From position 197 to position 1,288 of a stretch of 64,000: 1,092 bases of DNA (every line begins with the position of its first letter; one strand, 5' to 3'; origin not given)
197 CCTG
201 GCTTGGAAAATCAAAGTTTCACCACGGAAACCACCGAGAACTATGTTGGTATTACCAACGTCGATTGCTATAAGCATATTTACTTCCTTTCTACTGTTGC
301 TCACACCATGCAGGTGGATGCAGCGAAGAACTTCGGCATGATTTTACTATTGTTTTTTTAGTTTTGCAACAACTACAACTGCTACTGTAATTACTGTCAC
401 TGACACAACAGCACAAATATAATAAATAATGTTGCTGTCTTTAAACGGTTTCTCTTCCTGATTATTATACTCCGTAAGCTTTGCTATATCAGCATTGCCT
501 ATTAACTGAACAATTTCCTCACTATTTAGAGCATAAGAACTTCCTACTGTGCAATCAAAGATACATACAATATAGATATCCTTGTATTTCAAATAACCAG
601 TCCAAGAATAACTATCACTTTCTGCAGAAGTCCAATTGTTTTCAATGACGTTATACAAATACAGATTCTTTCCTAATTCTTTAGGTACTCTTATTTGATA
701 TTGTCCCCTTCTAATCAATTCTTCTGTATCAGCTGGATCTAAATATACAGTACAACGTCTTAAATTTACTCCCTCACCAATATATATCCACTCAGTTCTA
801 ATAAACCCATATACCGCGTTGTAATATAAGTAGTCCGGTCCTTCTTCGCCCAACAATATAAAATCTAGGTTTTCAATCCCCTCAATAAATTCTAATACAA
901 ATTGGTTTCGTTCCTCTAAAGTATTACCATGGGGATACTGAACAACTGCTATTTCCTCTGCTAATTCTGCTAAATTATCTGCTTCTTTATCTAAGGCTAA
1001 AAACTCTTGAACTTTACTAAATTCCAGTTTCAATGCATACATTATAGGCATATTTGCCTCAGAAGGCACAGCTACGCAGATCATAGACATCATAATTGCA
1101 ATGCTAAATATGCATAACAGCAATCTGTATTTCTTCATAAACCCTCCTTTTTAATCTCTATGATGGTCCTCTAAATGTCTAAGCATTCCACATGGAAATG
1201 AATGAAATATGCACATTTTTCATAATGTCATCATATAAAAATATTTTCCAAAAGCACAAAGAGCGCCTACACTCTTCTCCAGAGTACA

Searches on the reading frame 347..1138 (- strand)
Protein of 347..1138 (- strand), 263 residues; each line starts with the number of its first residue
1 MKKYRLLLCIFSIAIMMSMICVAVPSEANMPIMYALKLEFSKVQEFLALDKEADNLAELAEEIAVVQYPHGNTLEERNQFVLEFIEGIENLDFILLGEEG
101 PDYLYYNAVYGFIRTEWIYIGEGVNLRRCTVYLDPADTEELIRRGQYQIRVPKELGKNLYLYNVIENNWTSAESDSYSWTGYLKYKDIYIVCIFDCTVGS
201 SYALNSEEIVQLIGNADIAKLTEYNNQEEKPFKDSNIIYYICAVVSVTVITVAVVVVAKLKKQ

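Call 62: search_protein_families(library=pfam, proteins=[window:347-1138:-], max_evalue=0.00001)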
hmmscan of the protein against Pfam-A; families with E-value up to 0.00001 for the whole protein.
window:347-1138:- (263 aa): 0 families

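Call 73: find_encoding_contigs(protein=window:347-1138:-, flank=10000, max_places=2)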
Protein window:347-1138:- (263 aa): 6 contigs read that carry it; 2 places shown.
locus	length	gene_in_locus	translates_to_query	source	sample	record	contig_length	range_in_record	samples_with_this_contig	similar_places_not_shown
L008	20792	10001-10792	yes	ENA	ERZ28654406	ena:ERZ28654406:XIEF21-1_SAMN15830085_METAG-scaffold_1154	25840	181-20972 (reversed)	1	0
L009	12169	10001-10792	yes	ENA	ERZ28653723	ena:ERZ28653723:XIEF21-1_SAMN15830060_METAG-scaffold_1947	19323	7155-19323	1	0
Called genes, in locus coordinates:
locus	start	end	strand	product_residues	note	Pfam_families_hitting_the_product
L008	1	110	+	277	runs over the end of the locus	PF00398:RrnaAD, PF13649:Methyltransf_25 (weak)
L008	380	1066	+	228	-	PF09551:Spore_II_R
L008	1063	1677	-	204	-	PF03193:RsgA_GTPase (faint), PF00009:GTP_EFTU (weak), PF01926:MMR_HSR1, PF02421:FeoB_N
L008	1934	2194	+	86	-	-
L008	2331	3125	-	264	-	PF00005:ABC_tran, PF02463:SMC_N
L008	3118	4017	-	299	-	PF02653:BPD_transp_2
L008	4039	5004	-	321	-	PF04392:ABC_sub_bind, PF13407:Peripla_BP_4 (faint)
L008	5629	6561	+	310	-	-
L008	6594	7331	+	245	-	PF00528:BPD_transp_1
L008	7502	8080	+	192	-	PF00005:ABC_tran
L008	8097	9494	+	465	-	PF01546:Peptidase_M20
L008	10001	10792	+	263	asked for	-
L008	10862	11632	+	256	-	PF03309:Pan_kinase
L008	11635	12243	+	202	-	PF12822:ECF_trnsprt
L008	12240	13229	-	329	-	PF08486:SpoIID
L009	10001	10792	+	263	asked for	-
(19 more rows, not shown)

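Call 75: search_protein_families(library=pfam, proteins=[window:347-1138:-], max_evalue=0.001)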
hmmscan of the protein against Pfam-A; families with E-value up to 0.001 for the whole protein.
window:347-1138:- (263 aa): 0 families
